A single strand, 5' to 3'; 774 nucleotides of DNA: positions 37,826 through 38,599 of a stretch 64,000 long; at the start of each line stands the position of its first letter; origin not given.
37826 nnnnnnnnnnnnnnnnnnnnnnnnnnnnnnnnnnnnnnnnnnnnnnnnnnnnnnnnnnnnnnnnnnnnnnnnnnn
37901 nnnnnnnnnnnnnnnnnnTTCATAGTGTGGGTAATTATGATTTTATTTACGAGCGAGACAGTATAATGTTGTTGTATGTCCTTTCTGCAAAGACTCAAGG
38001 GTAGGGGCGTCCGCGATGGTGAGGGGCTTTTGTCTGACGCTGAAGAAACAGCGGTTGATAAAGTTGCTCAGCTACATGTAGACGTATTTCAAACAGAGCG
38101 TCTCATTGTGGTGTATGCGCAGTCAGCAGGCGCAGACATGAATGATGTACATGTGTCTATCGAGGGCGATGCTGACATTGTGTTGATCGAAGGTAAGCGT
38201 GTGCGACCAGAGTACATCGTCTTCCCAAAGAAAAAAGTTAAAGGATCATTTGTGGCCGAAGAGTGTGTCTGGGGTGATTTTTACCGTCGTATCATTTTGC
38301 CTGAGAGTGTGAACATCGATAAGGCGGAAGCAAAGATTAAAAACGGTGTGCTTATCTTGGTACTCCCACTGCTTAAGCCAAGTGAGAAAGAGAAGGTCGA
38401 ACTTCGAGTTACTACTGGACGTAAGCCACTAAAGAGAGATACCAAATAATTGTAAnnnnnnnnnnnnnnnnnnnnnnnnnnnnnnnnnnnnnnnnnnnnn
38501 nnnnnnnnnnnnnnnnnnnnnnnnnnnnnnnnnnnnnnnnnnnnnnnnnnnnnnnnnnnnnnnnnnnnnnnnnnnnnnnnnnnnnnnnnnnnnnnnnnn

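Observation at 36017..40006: Cohesin-dockerin pair flanking an Hsp20 gene next to the giant surface protein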

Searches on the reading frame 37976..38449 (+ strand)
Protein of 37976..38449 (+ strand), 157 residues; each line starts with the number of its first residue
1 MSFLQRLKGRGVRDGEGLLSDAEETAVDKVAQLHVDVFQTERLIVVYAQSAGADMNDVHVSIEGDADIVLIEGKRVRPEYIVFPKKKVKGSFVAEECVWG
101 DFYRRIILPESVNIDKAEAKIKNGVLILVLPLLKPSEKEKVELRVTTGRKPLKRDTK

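Call 3: search_protein_families(library=pfam, proteins=[window:37976-38449:+], max_evalue=1)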
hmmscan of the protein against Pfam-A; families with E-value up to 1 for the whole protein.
window:37976-38449:+ (157 aa): 2 families
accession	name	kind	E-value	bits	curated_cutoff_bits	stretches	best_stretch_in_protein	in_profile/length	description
PF00011.27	HSP20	-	6.5e-10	39.5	20.8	1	41-140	6-95/102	Hsp20/alpha crystallin family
PF17886.7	ArsA_HSP20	-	0.018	15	22.5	1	72-127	32-60/63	HSP20-like domain found in ArsA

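Call 4: search_protein_families(library=ncbifam, proteins=[window:37976-38449:+], max_evalue=1)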
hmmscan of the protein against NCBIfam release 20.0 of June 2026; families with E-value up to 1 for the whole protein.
window:37976-38449:+ (157 aa): 4 families
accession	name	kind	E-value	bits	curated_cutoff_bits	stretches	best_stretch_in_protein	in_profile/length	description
NF041800.1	Hsp20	equivalog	5.2e-09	35.9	140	1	25-142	66-158/162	archaeal heat shock protein Hsp20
NF041799.1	Hsp14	equivalog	7.2e-08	32.4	100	1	32-141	18-117/118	archaeal heat shock protein Hsp14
NF042420.1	Hsp18_Clos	equivalog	6.1e-06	26.4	195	1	30-141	40-142/147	heat shock protein Hsp18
NF003046.0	PRK03955.1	equivalog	0.049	13.5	163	1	71-141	45-112/132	DUF126 domain-containing protein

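Call 44: find_homologous_proteins(query=window:37976-38449:+, max_evalue=0.001)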
Query window:37976-38449:+ (157 aa): 825 proteins with E <= 0.001 among 890 candidates; the best 120 are listed.
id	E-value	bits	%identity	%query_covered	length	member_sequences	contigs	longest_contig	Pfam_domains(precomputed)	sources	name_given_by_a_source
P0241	1.4e-85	303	91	99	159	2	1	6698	PF00011.28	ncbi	-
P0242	8.0e-84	297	94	95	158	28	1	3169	PF00011.28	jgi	jgi:HSP20 family molecular chaperone IbpA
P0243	1.6e-83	296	92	95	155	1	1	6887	PF00011.28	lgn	-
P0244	1.7e-83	296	90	99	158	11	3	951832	PF00011.28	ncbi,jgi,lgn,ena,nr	ncbi:MAG: Hsp20/alpha crystallin family protein [Candidatus Nomurabacteria bacterium]|nr:MAG: Hsp20/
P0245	3.5e-83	295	89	98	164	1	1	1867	PF00011.28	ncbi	-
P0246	4.4e-83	294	91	95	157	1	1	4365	PF00011.28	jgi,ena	-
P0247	5.5e-83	294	90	98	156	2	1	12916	PF00011.28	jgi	jgi:HSP20 family molecular chaperone IbpA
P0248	6.2e-83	294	88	99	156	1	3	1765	PF00011.28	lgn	-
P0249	1.4e-82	293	93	94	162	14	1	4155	PF00011.28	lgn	-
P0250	1.4e-82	293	90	96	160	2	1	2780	PF00011.28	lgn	-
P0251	1.6e-82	293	92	95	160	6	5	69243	PF00011.28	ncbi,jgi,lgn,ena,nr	ncbi:Hsp20/alpha crystallin family protein [Candidatus Nomurabacteria bacterium]|nr:Hsp20/alpha crys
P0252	2.1e-82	292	91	95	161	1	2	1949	PF00011.28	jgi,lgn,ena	-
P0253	2.7e-82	292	91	96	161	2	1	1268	PF00011.28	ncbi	-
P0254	3.6e-82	292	92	95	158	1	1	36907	PF00011.28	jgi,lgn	jgi:HSP20 family molecular chaperone IbpA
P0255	4.8e-82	291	91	95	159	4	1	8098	PF00011.28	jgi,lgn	jgi:HSP20 family molecular chaperone IbpA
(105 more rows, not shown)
